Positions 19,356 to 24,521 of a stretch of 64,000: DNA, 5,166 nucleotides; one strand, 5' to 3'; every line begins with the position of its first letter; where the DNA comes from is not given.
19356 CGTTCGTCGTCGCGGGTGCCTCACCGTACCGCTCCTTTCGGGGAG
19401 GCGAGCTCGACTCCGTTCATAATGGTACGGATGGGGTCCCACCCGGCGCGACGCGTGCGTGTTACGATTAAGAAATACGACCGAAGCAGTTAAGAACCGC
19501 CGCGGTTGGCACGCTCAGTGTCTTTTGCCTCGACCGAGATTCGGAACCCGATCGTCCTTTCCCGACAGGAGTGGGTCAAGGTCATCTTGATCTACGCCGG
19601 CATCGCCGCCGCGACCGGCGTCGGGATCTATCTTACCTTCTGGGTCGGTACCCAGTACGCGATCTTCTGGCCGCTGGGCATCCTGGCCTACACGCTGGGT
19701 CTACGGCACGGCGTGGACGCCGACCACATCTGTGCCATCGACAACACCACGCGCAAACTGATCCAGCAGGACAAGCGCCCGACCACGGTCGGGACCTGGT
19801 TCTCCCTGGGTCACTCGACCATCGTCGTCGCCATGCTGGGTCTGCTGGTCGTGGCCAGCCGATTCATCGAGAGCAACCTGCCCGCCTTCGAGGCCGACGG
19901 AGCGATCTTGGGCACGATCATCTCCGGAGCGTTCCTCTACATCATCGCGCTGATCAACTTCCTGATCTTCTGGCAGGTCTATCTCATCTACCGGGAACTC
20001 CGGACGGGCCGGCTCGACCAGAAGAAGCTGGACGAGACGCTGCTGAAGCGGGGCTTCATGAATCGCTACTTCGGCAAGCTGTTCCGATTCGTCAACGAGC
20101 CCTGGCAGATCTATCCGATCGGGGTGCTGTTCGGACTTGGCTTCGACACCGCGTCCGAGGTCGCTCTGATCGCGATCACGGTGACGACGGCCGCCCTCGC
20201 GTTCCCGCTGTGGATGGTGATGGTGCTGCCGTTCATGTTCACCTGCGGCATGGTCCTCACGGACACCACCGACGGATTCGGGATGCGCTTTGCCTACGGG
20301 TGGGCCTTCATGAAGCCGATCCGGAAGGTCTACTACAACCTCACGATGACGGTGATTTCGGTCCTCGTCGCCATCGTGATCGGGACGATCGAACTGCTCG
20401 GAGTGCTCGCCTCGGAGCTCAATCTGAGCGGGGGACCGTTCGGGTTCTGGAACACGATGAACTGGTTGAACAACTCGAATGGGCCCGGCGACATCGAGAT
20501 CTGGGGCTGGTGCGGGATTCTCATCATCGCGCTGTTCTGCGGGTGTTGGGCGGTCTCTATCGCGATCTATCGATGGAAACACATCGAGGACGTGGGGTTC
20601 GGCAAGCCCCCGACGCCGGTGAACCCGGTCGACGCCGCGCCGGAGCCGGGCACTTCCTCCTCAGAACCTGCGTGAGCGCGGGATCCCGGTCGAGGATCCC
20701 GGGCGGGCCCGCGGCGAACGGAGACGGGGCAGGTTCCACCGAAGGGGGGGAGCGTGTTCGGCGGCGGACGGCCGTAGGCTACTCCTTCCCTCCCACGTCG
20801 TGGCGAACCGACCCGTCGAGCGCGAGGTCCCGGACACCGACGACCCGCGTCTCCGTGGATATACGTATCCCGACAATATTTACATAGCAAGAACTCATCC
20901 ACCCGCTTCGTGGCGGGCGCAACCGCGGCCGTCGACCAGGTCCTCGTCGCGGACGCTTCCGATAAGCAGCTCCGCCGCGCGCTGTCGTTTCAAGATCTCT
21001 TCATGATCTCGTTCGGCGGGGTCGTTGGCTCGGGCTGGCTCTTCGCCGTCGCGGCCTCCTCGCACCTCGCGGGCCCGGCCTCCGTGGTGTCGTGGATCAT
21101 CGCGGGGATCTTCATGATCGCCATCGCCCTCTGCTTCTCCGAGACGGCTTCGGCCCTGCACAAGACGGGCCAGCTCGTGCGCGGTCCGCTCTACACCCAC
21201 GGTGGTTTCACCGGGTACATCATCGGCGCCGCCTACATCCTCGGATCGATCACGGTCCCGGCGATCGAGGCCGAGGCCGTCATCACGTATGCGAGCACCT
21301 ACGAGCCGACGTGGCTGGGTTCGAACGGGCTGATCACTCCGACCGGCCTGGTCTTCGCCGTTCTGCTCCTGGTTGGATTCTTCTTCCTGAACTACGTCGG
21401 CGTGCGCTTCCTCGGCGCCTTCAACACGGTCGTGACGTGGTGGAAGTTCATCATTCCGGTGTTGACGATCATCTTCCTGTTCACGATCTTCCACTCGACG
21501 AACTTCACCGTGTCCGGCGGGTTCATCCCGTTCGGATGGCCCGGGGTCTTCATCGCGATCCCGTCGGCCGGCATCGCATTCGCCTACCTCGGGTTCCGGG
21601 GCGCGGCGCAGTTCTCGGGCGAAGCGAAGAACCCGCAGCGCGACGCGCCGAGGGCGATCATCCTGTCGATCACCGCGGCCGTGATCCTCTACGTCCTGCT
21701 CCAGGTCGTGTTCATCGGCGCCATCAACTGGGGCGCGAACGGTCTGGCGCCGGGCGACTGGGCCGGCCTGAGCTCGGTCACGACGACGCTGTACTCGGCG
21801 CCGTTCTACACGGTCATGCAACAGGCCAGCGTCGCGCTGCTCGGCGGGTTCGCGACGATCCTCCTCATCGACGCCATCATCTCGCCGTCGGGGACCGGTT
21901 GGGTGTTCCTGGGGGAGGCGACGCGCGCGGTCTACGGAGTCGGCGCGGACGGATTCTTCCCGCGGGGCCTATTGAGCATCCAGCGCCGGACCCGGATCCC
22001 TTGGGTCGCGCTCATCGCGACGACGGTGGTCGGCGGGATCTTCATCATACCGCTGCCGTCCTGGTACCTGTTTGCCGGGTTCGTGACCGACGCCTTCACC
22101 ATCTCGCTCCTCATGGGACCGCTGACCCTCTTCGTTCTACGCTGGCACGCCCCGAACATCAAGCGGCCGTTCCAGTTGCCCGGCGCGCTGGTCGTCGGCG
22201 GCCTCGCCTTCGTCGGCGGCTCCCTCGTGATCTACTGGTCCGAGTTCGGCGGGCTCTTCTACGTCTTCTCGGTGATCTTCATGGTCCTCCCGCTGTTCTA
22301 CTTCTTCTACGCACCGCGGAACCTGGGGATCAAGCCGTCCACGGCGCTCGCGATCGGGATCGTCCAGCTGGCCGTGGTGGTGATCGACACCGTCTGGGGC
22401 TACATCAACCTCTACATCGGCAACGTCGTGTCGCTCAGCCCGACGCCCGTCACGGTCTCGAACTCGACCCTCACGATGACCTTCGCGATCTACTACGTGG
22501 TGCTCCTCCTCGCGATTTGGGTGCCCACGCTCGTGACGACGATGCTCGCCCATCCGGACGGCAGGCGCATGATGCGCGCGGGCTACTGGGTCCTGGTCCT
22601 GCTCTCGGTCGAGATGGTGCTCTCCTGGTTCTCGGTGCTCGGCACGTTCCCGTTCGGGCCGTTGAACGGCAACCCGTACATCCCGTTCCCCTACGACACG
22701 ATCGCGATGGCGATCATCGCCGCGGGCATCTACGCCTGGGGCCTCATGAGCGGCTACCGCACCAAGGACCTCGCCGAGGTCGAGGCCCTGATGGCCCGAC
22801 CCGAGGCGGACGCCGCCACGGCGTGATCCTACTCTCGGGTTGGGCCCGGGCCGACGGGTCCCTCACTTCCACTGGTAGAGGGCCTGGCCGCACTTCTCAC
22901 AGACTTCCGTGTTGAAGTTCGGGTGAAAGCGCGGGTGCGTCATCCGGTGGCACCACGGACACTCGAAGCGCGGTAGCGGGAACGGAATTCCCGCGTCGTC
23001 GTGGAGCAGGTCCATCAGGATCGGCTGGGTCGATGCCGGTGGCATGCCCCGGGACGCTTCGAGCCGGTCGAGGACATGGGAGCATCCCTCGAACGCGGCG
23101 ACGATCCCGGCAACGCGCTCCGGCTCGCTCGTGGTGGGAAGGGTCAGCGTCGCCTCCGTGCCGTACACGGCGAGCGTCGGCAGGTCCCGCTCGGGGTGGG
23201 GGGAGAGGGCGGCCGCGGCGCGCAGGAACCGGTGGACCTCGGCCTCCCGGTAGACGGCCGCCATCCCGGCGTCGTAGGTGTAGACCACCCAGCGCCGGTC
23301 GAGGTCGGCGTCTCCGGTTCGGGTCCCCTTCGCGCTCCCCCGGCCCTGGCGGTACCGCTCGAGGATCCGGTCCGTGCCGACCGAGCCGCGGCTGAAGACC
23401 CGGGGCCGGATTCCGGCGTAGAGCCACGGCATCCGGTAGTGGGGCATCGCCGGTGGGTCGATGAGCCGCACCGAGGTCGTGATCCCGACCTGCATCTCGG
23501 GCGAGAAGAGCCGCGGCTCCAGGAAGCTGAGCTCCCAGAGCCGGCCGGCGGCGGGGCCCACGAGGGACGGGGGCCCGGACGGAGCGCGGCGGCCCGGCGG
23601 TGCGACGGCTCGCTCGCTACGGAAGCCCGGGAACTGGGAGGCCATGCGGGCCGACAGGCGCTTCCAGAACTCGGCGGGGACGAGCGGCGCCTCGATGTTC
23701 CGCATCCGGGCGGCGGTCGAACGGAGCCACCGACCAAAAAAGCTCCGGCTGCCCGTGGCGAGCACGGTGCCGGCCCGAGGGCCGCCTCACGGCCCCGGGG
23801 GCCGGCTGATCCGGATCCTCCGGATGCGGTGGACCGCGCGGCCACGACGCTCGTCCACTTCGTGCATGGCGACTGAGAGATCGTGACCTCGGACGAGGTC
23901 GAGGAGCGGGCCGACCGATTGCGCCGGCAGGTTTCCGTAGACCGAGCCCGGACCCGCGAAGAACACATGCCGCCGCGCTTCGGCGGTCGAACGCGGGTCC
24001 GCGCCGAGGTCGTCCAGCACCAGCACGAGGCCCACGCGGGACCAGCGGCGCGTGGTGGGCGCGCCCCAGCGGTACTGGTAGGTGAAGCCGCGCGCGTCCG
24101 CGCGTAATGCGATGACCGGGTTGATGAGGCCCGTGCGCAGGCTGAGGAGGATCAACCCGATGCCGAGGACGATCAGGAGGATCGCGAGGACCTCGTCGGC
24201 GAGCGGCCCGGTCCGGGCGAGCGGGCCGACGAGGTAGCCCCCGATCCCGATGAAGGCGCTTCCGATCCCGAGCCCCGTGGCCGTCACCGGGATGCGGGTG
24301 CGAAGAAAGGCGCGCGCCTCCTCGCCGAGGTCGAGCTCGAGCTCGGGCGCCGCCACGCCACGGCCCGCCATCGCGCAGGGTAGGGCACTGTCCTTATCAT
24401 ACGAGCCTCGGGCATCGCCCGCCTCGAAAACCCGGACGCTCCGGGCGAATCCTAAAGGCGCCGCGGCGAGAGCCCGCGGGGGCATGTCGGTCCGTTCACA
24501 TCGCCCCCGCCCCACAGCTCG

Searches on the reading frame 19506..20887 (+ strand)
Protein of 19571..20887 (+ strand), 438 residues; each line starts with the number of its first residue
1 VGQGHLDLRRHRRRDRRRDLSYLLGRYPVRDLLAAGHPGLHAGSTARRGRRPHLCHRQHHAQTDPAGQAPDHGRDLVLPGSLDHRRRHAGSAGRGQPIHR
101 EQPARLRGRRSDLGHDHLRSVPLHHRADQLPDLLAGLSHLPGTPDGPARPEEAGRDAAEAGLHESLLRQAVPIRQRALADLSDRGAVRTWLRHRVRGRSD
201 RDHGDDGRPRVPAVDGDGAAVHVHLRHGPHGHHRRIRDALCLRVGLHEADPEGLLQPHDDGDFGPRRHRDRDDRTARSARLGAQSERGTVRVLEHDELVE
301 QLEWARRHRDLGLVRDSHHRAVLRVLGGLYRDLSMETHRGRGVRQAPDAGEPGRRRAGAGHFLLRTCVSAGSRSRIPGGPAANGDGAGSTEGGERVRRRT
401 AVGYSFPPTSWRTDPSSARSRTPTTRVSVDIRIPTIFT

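Call 6: search_protein_families(library=pfam, proteins=[window:19571-20887:+], max_evalue=0.01)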
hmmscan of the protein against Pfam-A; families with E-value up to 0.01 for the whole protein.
window:19571-20887:+ (438 aa): 0 families

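Call 8: search_protein_families(library=pfam, proteins=[window:19506-20675:+], max_evalue=0.01)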
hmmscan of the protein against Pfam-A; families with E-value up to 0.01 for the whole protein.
window:19506-20675:+ (389 aa): 1 family
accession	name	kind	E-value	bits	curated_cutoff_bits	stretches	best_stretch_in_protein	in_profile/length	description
PF03824.22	NicO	-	1.3e-92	310.6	27.7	1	54-352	1-285/287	High-affinity nickel-transport protein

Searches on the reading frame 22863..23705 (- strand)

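Call 31: search_protein_families(library=pfam, proteins=[window:22863-23705:-], max_evalue=1)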
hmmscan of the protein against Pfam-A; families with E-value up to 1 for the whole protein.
window:22863-23705:- (280 aa): 1 family
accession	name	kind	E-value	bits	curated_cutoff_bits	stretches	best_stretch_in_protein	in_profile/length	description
PF05191.20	ADK_lid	-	0.018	15.3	26.6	1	246-278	1-33/36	Adenylate kinase, active site lid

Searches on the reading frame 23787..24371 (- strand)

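Call 31: search_protein_families(library=pfam, proteins=[window:23787-24371:-], max_evalue=1)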
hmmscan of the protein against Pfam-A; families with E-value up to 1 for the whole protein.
window:23787-24371:- (194 aa): 1 family
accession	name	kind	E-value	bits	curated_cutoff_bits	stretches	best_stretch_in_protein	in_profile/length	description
PF02605.20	PsaL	-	0.073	13.2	25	1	24-76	35-85/150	Photosystem I reaction centre subunit XI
